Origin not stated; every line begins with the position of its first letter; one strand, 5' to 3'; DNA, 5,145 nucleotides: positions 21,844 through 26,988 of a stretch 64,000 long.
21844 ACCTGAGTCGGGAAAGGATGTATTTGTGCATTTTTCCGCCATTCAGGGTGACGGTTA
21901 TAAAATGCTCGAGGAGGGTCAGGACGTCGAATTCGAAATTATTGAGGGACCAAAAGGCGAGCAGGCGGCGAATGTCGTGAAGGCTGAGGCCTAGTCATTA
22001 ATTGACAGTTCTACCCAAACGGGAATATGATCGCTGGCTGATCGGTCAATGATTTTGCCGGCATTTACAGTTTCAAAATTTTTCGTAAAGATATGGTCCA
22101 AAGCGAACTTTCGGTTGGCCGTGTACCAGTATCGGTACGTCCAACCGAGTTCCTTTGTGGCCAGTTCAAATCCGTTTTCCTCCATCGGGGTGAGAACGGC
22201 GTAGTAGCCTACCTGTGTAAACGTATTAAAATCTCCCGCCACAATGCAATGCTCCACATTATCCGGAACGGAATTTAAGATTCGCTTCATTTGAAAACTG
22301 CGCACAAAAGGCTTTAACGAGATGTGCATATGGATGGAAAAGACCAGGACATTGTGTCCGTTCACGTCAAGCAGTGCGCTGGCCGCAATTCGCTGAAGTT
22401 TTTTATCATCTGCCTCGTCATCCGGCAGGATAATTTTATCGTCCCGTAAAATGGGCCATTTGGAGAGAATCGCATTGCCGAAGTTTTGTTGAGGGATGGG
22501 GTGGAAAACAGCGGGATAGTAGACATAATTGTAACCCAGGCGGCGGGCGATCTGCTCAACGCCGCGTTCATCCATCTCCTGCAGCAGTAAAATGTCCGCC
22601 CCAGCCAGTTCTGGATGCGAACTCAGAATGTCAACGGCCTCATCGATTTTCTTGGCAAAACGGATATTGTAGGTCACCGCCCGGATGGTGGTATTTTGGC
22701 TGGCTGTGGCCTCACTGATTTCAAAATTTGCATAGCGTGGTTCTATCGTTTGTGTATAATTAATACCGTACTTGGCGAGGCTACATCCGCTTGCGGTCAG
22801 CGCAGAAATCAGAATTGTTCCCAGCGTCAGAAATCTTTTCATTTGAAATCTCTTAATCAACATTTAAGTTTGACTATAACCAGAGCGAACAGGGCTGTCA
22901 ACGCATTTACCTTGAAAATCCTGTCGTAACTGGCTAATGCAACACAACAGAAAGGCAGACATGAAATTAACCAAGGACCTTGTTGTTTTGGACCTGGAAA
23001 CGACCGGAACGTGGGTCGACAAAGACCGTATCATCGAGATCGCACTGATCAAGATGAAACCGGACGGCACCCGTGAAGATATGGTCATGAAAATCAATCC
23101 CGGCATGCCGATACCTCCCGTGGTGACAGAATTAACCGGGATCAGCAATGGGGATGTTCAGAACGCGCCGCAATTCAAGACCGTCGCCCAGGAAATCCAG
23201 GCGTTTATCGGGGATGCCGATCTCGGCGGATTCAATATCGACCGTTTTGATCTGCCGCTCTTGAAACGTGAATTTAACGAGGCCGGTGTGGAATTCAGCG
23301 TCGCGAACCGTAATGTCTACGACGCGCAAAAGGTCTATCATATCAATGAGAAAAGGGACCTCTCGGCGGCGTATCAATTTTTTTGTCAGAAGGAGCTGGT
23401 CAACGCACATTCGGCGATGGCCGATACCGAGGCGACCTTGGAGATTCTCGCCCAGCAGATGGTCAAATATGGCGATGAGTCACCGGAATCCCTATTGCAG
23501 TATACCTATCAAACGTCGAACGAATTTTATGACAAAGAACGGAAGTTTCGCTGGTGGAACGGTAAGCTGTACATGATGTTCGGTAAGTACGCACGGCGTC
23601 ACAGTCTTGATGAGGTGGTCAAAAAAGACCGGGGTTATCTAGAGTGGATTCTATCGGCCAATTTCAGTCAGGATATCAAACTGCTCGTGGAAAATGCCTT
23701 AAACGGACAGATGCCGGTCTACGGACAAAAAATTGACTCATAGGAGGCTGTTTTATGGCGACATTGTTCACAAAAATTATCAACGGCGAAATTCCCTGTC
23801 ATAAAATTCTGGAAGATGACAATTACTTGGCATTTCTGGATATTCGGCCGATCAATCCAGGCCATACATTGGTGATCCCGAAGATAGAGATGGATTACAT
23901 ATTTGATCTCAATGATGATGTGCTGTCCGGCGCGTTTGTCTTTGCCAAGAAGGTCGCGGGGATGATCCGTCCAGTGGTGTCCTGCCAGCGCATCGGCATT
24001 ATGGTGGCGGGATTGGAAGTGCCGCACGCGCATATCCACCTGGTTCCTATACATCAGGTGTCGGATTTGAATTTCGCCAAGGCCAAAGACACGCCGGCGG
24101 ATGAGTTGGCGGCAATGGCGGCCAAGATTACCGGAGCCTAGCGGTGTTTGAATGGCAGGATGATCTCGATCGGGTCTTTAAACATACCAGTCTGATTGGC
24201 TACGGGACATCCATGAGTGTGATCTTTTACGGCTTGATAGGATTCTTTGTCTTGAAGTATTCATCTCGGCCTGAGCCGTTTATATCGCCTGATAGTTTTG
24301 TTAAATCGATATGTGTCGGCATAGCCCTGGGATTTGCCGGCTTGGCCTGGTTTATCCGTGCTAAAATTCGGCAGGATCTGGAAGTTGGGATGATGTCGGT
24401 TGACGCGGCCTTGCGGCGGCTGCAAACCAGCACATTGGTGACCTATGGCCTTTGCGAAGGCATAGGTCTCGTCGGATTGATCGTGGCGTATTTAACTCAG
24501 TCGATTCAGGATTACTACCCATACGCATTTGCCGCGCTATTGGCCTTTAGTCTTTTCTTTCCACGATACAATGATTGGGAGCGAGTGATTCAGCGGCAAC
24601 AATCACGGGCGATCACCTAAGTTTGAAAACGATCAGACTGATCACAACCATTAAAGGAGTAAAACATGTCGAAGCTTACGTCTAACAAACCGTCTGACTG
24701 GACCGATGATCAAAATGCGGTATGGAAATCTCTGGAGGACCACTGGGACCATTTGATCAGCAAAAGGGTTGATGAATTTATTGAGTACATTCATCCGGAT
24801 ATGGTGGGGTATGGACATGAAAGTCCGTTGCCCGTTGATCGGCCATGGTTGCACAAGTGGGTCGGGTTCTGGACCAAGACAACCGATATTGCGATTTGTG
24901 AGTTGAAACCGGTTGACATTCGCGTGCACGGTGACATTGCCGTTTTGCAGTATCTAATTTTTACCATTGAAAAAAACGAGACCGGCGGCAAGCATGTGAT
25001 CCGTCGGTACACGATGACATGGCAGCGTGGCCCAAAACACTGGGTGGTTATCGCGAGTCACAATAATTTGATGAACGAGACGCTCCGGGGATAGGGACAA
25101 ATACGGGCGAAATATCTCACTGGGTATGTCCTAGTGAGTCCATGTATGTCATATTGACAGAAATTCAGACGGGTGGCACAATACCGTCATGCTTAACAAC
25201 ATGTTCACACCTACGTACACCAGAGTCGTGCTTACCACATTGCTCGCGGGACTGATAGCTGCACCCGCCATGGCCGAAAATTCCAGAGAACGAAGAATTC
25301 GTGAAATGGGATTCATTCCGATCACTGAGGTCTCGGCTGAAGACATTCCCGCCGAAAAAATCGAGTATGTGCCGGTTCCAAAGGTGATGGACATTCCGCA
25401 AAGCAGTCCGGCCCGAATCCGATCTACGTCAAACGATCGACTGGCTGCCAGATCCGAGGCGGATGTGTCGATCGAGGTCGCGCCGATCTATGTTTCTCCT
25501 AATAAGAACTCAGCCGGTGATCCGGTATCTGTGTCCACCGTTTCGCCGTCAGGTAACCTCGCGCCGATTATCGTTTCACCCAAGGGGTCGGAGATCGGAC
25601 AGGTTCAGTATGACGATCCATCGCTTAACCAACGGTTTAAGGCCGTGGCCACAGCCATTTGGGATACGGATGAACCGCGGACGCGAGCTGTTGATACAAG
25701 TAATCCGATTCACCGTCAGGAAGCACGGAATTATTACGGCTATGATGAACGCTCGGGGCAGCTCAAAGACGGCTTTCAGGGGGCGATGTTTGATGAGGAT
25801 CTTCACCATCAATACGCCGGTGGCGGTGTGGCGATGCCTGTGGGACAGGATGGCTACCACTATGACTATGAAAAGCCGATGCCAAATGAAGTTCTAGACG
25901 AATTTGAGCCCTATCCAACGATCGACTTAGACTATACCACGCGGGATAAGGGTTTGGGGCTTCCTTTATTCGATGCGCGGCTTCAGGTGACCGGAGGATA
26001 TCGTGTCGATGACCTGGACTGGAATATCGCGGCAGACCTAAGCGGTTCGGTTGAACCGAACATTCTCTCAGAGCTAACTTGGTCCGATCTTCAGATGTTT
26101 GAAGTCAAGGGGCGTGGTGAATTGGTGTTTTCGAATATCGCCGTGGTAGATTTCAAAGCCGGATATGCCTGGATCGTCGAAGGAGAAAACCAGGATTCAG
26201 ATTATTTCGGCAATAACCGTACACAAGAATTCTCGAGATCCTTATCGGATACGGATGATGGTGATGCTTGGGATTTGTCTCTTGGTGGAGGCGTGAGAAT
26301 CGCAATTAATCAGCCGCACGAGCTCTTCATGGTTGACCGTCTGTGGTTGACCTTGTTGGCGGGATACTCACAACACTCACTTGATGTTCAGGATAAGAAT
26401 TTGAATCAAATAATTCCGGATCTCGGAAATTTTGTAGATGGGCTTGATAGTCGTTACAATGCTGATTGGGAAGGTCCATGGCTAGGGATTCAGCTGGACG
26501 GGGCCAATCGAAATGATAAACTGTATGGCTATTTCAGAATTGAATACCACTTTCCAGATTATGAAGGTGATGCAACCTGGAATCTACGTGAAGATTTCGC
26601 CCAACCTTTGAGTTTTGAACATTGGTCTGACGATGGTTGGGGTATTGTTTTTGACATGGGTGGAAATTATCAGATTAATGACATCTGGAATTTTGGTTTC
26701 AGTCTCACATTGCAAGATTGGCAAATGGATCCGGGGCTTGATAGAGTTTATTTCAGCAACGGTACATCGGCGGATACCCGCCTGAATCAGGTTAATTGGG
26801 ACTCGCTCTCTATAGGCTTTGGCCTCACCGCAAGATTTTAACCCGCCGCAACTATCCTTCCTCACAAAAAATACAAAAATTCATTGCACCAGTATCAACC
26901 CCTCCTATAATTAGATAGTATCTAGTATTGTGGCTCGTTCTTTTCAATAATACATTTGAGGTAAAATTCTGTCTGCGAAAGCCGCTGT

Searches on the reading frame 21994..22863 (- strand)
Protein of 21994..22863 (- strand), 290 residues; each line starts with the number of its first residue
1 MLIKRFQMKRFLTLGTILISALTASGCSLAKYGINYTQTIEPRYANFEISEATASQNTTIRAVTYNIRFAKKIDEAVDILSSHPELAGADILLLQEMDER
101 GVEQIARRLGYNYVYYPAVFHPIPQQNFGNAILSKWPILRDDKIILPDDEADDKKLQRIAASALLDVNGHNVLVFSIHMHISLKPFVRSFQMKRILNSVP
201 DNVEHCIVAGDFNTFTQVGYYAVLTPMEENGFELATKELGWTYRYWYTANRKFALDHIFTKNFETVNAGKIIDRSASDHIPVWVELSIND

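Call 53: search_protein_families(library=pfam, proteins=[window:21994-22863:-], max_evalue=0.00001)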
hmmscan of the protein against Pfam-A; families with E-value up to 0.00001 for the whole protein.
window:21994-22863:- (290 aa): 1 family
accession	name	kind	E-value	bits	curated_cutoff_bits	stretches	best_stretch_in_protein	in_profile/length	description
PF03372.29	Exo_endo_phos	-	1.2e-18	68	24.5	1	63-279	1-225/225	Endonuclease/Exonuclease/phosphatase family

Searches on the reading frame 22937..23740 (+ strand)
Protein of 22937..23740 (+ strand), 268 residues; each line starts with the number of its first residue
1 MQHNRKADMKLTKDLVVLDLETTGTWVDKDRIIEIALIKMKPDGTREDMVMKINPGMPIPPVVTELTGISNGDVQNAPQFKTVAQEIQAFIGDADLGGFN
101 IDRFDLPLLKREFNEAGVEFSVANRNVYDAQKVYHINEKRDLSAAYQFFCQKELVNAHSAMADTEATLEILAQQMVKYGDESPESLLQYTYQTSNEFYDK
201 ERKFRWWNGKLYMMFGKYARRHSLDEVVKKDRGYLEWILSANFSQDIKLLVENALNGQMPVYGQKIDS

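Call 53: search_protein_families(library=pfam, proteins=[window:22937-23740:+], max_evalue=0.00001)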
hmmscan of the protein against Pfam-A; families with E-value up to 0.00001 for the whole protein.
window:22937-23740:+ (268 aa): 1 family
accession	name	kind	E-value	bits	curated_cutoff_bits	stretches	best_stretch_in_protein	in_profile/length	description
PF00929.31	RNase_T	-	6.7e-24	85.7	24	1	16-171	1-164/164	Exonuclease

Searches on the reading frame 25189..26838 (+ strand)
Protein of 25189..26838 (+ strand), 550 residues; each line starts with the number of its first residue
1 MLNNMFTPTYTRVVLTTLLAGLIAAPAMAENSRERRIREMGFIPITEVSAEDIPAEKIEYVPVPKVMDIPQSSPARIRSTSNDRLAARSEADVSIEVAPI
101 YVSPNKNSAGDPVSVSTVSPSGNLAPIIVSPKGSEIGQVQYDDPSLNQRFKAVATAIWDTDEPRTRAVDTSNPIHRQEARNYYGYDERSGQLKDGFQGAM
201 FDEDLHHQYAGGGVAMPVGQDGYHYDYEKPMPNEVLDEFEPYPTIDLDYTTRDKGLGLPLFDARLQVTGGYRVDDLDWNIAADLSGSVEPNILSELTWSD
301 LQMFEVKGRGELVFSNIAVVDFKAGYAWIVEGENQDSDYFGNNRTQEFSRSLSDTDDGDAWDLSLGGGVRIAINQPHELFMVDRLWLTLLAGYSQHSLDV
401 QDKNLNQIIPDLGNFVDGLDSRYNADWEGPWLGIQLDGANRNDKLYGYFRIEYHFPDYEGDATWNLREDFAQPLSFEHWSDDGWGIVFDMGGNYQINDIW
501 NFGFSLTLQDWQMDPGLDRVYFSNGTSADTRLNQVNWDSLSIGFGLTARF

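Call 53: search_protein_families(library=pfam, proteins=[window:25189-26838:+], max_evalue=0.00001)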
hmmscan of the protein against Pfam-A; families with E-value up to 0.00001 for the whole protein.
window:25189-26838:+ (550 aa): 1 family
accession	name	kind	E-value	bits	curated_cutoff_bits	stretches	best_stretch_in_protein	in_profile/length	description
PF17251.8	Pom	-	5.9e-58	196.9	22.4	1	267-549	2-284/285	Protochlamydia outer membrane protein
